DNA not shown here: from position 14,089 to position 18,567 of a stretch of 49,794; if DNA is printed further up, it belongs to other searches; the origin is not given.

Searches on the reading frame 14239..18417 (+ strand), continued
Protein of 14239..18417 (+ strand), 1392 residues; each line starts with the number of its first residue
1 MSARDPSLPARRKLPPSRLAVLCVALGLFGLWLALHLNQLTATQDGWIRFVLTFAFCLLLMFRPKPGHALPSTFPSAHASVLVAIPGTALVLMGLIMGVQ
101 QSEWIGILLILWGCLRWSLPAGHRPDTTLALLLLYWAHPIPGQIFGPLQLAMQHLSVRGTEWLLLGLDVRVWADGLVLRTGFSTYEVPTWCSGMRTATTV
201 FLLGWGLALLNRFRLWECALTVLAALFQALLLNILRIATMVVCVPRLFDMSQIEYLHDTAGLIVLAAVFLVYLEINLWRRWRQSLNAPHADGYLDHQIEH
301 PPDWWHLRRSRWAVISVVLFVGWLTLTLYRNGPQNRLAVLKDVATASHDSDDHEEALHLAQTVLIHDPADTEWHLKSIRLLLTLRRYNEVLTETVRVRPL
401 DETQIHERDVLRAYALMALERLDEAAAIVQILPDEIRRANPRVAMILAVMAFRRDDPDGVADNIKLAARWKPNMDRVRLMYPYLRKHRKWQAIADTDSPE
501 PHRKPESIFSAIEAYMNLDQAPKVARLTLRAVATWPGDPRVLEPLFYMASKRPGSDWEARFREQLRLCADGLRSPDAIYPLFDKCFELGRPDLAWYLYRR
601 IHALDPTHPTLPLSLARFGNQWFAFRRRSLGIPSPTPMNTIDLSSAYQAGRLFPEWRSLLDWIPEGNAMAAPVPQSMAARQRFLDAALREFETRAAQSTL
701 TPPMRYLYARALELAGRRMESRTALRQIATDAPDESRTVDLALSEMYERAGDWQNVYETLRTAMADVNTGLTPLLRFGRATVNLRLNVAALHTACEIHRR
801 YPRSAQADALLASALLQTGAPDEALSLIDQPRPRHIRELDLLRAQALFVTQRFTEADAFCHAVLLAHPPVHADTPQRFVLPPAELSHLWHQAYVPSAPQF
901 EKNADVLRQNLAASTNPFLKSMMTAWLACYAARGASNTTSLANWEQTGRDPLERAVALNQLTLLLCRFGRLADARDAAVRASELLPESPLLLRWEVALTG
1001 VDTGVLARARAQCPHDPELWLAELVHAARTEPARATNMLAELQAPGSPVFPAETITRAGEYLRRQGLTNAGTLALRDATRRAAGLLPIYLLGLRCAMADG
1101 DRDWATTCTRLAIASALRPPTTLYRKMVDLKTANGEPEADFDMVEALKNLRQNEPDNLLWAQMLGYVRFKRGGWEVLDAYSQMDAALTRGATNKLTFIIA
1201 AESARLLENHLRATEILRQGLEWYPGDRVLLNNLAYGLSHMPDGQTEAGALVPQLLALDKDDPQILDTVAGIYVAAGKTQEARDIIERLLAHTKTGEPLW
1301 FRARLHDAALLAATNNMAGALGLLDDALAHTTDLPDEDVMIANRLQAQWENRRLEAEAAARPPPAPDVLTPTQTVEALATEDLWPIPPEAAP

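Call 59: find_encoding_contigs(protein=P0237, flank=10000, max_places=1)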
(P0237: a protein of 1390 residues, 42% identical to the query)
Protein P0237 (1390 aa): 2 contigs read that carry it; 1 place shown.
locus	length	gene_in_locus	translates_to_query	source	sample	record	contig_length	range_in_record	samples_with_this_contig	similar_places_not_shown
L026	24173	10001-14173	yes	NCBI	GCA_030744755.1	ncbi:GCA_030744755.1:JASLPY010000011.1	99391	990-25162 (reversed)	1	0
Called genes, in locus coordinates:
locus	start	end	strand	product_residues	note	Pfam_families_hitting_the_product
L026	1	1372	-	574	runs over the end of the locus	PF13360:PQQ_2 (weak), PF01011:PQQ (faint), PF13360:PQQ_2, PF13570:Beta-prop_ACSF4, PF13360:PQQ_2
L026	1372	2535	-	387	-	PF12837:Fer4_6 (faint), PF12801:Fer4_5, PF13183:Fer4_8 (faint), PF13187:Fer4_9 (faint), PF13237:Fer4_10 (faint), PF12801:Fer4_5 (weak), PF12838:Fer4_7 (weak), PF00037:Fer4 (weak), +1 more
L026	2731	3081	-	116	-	PF12837:Fer4_6 (faint), PF12838:Fer4_7 (weak)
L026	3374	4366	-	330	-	-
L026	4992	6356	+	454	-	PF12801:Fer4_5, PF12837:Fer4_6 (faint), PF12838:Fer4_7 (faint), PF13187:Fer4_9 (faint), PF12801:Fer4_5 (weak), PF00037:Fer4 (weak), PF14697:Fer4_21, PF00037:Fer4 (weak), +4 more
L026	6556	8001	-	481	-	PF13360:PQQ_2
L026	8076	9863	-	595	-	PF00432:Prenyltrans (faint), PF13249:SQHop_cyclase_N, PF13243:SQHop_cyclase_C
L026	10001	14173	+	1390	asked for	PF09721:Exosortase_EpsH, PF13428:TPR_14 (faint), PF14559:TPR_19 (faint)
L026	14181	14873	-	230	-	-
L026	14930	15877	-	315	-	-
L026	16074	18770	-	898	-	-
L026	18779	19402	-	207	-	-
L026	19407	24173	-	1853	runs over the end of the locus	PF12951:PATR (weak), PF16656:Pur_ac_phosph_N (weak), PF17963:Big_9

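Call 60: find_encoding_contigs(protein=P0255, flank=10000, max_places=1)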
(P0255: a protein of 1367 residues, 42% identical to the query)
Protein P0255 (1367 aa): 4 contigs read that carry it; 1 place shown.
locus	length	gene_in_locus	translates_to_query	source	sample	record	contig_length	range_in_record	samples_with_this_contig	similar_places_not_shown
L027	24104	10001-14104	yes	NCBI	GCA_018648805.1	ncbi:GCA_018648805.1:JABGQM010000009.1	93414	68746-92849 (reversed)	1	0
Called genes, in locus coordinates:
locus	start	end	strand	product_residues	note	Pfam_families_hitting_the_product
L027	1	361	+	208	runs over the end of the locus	PF00929:RNase_T (weak)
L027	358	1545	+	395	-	-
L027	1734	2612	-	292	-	PF01694:Rhomboid, PF20216:DUF6576 (weak)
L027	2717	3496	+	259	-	PF12802:MarR_2 (faint), PF00392:GntR (faint), PF08220:HTH_DeoR, PF08279:HTH_11 (weak), PF00455:DeoRC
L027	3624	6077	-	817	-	PF00676:E1_dh, PF02779:Transket_pyr, PF02780:Transketolase_C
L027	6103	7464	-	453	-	PF00890:FAD_binding_2 (faint), PF01134:GIDA (faint), PF03486:HI0933_like (faint), PF07992:Pyr_redox_2, PF13434:Lys_Orn_oxgnase (faint), PF13738:Pyr_redox_3, PF00070:Pyr_redox, PF02852:Pyr_redox_dim, +1 more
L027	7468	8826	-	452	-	PF00364:Biotin_lipoyl, PF02817:E3_binding, PF00198:2-oxoacid_dh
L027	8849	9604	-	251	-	PF08220:HTH_DeoR, PF08279:HTH_11, PF00455:DeoRC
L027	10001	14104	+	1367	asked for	PF09721:Exosortase_EpsH, PF13428:TPR_14 (faint), PF14559:TPR_19 (faint)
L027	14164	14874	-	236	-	-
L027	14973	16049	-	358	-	PF02547:Queuosine_synth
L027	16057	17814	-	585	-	PF00664:ABC_membrane, PF02463:SMC_N (faint), PF00005:ABC_tran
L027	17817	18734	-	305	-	PF00890:FAD_binding_2 (faint), PF07992:Pyr_redox_2, PF13738:Pyr_redox_3, PF00070:Pyr_redox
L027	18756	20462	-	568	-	PF05157:MshEN, PF00437:T2SSE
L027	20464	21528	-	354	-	PF00437:T2SSE, PF13401:AAA_22 (faint)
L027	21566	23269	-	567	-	PF05157:MshEN, PF00437:T2SSE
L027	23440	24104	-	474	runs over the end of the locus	PF02934:GatB_N, PF02637:GatB_Yqey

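Call 61: find_encoding_contigs(protein=P0303, flank=10000, max_places=1)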
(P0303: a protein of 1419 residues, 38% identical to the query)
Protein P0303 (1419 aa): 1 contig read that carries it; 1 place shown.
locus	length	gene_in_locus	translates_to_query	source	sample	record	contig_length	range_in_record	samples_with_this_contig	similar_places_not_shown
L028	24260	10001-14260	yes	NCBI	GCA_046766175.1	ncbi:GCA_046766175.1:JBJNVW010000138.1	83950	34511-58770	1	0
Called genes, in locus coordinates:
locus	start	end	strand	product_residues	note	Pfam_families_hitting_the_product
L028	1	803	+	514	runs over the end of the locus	PF00117:GATase, PF00733:Asn_synthase (faint), PF07722:Peptidase_C26 (faint), PF02540:NAD_synthase (weak), PF03054:tRNA_Me_trans (faint), PF00958:GMP_synt_C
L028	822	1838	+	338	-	PF01263:Aldose_epim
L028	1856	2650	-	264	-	PF02548:Pantoate_transf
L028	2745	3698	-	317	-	PF01145:Band_7, PF16200:Band_7_C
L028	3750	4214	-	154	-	PF01957:NfeD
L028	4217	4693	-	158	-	PF06892:Phage_CP76 (weak)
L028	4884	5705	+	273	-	PF00535:Glycos_transf_2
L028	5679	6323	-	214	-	PF00677:Lum_binding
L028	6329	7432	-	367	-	PF00383:dCMP_cyt_deam_1, PF14437:MafB19-deam, PF01872:RibD_C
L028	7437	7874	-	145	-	PF01029:NusB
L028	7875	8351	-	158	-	PF00885:DMRL_synthase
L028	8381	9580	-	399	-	PF00926:DHBP_synthase, PF00925:GTP_cyclohydro2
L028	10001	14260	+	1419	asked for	PF09721:Exosortase_EpsH, PF13428:TPR_14 (faint), PF14559:TPR_19 (faint)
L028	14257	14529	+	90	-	-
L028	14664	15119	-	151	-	PF01196:Ribosomal_L17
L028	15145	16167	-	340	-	PF01193:RNA_pol_L, PF01000:RNA_pol_A_bac, PF03118:RNA_pol_A_CTD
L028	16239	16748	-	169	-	PF00411:Ribosomal_S11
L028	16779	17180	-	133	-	PF00416:Ribosomal_S13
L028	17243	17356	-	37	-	PF00444:Ribosomal_L36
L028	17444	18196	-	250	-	PF00557:Peptidase_M24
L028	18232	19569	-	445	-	PF00344:SecY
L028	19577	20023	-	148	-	PF00828:Ribosomal_L27A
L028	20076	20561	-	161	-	PF00333:Ribosomal_S5, PF03719:Ribosomal_S5_C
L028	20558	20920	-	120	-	PF00861:Ribosomal_L18p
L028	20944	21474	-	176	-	PF00347:Ribosomal_L6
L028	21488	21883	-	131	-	PF00410:Ribosomal_S8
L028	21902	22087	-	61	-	PF00253:Ribosomal_S14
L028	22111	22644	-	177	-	PF00281:Ribosomal_L5, PF00673:Ribosomal_L5_C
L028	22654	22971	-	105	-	PF00467:KOW (weak), PF17136:ribosomal_L24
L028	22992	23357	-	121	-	PF00238:Ribosomal_L14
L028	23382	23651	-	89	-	PF00366:Ribosomal_S17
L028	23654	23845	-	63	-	PF00831:Ribosomal_L29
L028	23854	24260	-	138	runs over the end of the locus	PF00252:Ribosomal_L16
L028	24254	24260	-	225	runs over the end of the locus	PF07650:KH_2, PF00189:Ribosomal_S3_C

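Call 62: find_encoding_contigs(protein=P0203, flank=10000, max_places=1)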
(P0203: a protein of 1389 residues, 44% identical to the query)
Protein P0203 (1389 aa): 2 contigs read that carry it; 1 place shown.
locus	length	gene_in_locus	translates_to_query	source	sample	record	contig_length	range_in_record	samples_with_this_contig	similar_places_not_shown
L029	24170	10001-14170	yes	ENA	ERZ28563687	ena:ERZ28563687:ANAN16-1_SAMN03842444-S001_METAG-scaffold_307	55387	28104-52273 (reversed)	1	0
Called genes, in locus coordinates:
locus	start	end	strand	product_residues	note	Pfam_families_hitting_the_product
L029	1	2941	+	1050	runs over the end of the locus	PF00128:Alpha-amylase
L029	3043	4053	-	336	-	PF25145:NfeD1b_N, PF01343:Peptidase_S49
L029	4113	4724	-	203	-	PF12675:DUF3795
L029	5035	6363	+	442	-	PF13088:BNR_2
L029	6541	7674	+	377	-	PF00326:Peptidase_S9 (weak), PF22244:GCE_fung (faint)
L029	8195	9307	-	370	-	PF00465:Fe-ADH, PF13685:Fe-ADH_2, PF25137:ADH_Fe_C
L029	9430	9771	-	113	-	PF07883:Cupin_2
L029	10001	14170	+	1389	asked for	PF09721:Exosortase_EpsH, PF07719:TPR_2 (faint), PF13428:TPR_14 (faint), PF13432:TPR_16 (faint), PF14559:TPR_19 (faint)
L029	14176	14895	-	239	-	-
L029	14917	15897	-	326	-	-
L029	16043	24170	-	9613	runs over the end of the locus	-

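Call 74: find_encoding_contigs(protein=P0276, flank=10000, max_places=1)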
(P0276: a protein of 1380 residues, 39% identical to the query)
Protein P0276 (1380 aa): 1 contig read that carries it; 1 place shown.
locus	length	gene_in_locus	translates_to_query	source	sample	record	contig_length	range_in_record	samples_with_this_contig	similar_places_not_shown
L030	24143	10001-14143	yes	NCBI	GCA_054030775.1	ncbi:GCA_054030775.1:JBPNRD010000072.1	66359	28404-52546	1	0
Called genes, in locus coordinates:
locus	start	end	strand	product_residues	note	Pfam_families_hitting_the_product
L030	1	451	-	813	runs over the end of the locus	PF02518:HATPase_c, PF00204:DNA_gyraseB, PF01751:Toprim, PF00986:DNA_gyraseB_C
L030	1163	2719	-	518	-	PF09820:AAA-ATPase_like, PF08011:PDDEXK_9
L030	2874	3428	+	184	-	PF08207:EFP_N, PF01132:EFP, PF09285:Elong-fact-P_C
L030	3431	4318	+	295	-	PF00152:tRNA-synt_2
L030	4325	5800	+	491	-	PF00128:Alpha-amylase, PF14701:hDGE_amylase (faint)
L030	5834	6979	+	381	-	PF01408:GFO_IDH_MocA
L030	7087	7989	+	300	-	PF13557:Phenol_MetA_deg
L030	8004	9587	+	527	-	PF00270:DEAD, PF04851:ResIII, PF00271:Helicase_C, PF03880:DbpA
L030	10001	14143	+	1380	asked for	PF09721:Exosortase_EpsH, PF07719:TPR_2 (faint), PF12895:ANAPC3 (faint), PF13428:TPR_14 (faint), PF14559:TPR_19 (faint)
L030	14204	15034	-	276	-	PF00800:PDT, PF01842:ACT (weak)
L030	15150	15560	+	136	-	PF00472:RF-1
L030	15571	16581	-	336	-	PF00389:2-Hacid_dh, PF02826:2-Hacid_dh_C, PF03446:NAD_binding_2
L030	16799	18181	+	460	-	PF00515:TPR_1 (faint), PF12895:ANAPC3 (faint), PF13174:TPR_6 (faint), PF13371:TPR_9 (faint), PF13424:TPR_12 (faint), PF14559:TPR_19 (weak), PF07719:TPR_2 (weak), PF14559:TPR_19 (weak), +11 more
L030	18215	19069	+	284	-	PF00929:RNase_T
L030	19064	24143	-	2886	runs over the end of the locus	PF00128:Alpha-amylase (weak)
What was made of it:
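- It occurs without the cassette in L028 and L030 (calls 61, 74).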

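Call 75: find_encoding_contigs(protein=P0305, flank=10000, max_places=1)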
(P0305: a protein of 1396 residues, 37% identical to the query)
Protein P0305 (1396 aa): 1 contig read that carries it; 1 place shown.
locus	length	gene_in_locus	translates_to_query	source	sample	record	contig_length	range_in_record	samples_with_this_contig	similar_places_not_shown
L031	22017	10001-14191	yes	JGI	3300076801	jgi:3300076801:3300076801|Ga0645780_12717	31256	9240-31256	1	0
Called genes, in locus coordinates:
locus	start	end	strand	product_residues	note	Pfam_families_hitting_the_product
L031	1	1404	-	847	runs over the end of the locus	PF07549:Sec_GG (faint), PF21760:SecD_1st, PF22599:SecDF_P1_head, PF02355:SecD_SecF_C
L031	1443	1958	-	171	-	PF01702:TGT, PF02699:YajC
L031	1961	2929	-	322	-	PF01702:TGT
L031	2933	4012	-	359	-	PF01264:Chorismate_synt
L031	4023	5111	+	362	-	PF04773:FecR (weak)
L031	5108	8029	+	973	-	PF25778:DUF7948, PF03781:FGE-sulfatase, PF18998:Flg_new_2 (faint)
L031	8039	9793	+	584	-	PF04932:Wzy_C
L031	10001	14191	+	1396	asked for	PF09721:Exosortase_EpsH, PF07719:TPR_2 (faint), PF13428:TPR_14 (faint), PF13432:TPR_16 (faint), PF14559:TPR_19 (faint), PF13431:TPR_17 (faint)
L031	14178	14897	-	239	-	-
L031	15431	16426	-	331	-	PF18884:TSP3_bac (weak)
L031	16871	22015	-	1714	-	PF12951:PATR (weak), PF13385:Laminin_G_3, PF18884:TSP3_bac (weak)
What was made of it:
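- On PEP-CTERM/exosortase system: The window has no EPS genes, though L031 has one Wzy_C gene upstream (call 75).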

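Call 76: find_encoding_contigs(protein=P0245, flank=10000, max_places=1)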
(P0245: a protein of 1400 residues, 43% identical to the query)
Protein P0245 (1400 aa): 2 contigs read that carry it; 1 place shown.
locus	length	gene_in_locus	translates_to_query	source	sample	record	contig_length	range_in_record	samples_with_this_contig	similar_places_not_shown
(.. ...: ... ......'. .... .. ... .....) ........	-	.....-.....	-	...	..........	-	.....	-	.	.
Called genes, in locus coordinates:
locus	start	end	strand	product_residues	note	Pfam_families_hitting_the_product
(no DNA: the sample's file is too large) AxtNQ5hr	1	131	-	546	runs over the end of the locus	PF10150:RNase_E_G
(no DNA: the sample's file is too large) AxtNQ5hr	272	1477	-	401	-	PF01098:FTSW_RODA_SPOVE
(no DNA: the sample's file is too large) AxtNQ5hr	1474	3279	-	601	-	PF03717:PBP_dimer, PF00905:Transpeptidase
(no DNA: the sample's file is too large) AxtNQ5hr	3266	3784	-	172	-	PF04093:MreD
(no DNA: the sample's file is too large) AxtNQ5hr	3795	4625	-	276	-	PF04085:MreC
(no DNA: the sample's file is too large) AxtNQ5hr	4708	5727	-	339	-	PF00022:Actin (weak), PF06723:MreB_Mbl, PF25216:Volactin (weak), PF11104:PilM_2 (faint), PF00012:HSP70, PF14450:FtsA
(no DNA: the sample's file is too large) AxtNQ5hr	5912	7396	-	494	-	PF03446:NAD_binding_2, PF00393:6PGD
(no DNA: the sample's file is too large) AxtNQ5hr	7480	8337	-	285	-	PF00106:adh_short, PF13561:adh_short_C2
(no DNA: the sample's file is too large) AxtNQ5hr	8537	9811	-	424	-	PF09861:Lar_N (weak)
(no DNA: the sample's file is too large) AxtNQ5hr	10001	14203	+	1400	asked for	PF09721:Exosortase_EpsH, PF13428:TPR_14 (faint), PF07719:TPR_2 (faint), PF12895:ANAPC3 (faint), PF13374:TPR_10 (faint), PF13432:TPR_16 (faint), PF14559:TPR_19 (faint), PF13431:TPR_17 (faint)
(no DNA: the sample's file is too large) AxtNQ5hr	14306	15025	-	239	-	-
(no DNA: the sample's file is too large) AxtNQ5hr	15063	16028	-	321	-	-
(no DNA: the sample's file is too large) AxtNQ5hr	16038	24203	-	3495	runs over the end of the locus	PF07610:DUF1573 (faint)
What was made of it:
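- The pairing persists down to 37% identity while the genes on the other side of the exosortase change completely (calls 59-62, 75, 76).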
